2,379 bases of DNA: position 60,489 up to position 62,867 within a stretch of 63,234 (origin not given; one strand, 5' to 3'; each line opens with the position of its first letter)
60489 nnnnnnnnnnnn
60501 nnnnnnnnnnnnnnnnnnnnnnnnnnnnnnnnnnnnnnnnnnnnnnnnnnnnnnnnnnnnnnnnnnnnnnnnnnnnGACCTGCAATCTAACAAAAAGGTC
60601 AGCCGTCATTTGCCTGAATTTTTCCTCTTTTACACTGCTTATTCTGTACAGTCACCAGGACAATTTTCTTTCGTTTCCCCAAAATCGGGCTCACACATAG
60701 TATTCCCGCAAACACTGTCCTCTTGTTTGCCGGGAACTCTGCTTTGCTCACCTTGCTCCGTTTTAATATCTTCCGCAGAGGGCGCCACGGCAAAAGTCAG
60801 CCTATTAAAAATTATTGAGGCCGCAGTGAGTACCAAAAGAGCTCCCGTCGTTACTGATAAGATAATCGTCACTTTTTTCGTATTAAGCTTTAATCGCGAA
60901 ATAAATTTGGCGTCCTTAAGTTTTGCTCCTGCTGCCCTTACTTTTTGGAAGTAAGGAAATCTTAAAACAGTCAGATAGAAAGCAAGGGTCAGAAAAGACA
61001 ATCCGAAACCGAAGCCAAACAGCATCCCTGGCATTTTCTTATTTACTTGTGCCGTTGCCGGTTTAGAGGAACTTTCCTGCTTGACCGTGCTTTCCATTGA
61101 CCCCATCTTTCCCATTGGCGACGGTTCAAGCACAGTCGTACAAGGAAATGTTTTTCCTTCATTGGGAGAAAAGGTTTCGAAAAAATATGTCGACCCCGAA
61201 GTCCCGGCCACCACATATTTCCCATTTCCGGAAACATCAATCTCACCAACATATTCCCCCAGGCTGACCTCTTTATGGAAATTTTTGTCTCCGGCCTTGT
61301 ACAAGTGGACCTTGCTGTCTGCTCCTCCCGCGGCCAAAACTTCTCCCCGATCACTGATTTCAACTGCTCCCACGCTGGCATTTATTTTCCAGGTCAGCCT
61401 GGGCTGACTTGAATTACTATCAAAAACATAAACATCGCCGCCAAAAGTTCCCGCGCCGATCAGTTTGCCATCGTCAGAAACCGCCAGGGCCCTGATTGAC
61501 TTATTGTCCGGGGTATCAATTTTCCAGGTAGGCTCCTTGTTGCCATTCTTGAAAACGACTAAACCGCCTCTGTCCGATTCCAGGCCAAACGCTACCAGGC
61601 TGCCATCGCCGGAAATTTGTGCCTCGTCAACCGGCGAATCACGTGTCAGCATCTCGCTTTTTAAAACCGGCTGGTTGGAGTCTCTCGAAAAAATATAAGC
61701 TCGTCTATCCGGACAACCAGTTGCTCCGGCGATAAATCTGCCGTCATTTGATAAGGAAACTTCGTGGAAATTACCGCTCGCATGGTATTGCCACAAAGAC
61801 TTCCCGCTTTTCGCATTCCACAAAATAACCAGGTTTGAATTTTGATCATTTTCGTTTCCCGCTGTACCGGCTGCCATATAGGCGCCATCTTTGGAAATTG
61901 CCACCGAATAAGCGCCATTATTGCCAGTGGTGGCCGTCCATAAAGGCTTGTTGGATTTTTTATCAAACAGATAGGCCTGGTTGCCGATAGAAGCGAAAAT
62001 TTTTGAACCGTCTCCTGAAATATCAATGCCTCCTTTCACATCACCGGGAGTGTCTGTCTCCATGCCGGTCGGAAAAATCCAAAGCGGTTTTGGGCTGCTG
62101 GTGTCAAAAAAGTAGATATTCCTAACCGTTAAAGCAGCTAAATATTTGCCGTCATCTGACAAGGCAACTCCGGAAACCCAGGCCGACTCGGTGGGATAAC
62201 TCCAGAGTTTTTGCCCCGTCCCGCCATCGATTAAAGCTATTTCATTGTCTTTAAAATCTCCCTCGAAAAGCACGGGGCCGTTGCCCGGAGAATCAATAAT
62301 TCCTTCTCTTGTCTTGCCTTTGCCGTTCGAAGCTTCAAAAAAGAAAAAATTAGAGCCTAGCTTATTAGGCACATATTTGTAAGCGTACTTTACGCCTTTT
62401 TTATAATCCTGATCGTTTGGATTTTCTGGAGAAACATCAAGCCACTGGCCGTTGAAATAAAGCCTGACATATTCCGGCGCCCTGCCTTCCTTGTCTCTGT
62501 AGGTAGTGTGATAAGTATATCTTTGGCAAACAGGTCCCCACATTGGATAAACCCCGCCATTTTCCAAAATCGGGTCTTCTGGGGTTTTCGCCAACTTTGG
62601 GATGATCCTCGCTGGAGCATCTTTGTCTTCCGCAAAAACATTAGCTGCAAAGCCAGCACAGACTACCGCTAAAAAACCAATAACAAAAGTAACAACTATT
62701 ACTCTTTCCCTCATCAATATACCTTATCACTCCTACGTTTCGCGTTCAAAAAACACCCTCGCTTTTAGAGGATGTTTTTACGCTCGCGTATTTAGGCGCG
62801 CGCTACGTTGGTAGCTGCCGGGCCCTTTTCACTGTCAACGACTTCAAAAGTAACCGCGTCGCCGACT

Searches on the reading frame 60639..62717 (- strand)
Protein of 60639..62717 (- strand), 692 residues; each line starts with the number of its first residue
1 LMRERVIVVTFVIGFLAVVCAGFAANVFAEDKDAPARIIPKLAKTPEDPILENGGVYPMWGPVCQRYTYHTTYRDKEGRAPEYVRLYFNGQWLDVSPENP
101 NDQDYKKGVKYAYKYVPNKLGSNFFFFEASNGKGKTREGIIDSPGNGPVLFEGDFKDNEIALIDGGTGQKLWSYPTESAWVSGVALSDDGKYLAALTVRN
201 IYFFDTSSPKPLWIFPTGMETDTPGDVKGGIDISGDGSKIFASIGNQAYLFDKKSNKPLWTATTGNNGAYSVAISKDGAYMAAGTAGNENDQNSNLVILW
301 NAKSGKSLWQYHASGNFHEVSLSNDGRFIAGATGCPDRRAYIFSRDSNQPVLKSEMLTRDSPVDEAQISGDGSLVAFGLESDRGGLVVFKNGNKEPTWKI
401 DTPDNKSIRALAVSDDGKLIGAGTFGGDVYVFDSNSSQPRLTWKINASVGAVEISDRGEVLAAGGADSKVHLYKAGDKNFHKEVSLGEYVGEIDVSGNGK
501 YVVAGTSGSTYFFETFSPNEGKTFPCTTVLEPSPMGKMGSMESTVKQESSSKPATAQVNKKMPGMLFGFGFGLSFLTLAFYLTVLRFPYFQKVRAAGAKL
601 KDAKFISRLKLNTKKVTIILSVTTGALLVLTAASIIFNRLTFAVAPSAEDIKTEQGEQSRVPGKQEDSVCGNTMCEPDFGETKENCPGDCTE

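Call 36: search_protein_families(library=pfam, proteins=[window:60639-62717:-], max_evalue=0.0001)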
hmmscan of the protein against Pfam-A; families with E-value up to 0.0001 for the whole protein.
window:60639-62717:- (692 aa): 13 families
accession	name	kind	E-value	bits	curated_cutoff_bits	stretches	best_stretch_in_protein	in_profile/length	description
PF23414.1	Beta-prop_EML_2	-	9.2e-23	81.4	90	1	385-513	21-150/266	Echinoderm microtubule-associated protein second beta-propeller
PF25174.1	Beta-prop_THOC3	-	1.4e-19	70.6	305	2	156-349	67-246/272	THOC3 beta-propeller domain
PF00400.38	WD40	-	9.6e-13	48.5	27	0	447-473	12-38/39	WD domain, G-beta repeat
PF13570.13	Beta-prop_ACSF4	-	1.7e-12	47.8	133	1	158-334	29-195/329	Beta-alanine-activating enzyme, beta-propeller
PF24807.1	WD40_CDC20-Fz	-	1.8e-11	44.3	200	1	401-509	46-157/292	CDC20/Fizzy WD40 domain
PF24817.1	WD40_WDHD1_1st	-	2.2e-11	44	109.9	0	441-505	81-147/291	WDHD1 first WD40 domain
PF24814.1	WD40_Prp19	-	2.7e-10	40.2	320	1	403-507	133-240/281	Prp19 WD40 domain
PF13360.13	PQQ_2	-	7.3e-10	39.3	27.6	0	249-472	6-221/233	Outer membrane protein assembly factor BamB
PF25173.1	Beta-prop_WDR3_1st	-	1.2e-07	32.1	154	0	394-474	21-99/184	WDR3 first beta-propeller domain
PF18975.6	DUF5711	-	4.7e-07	29.8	26.3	0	426-504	75-156/344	Family of unknown function (DUF5711)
PF12894.13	ANAPC4_WD40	-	6.7e-07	29.9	22.9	0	382-448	15-81/91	Anaphase-promoting complex subunit 4 WD40 domain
PF25175.1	Beta-prop_WDR5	-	4.3e-06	26.6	250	0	152-304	111-255/296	WDR5 beta-propeller domain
PF23409.1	Beta-prop_EML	-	1.9e-05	24.7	88.2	1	271-507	14-260/267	Echinoderm microtubule-associated protein first beta-propeller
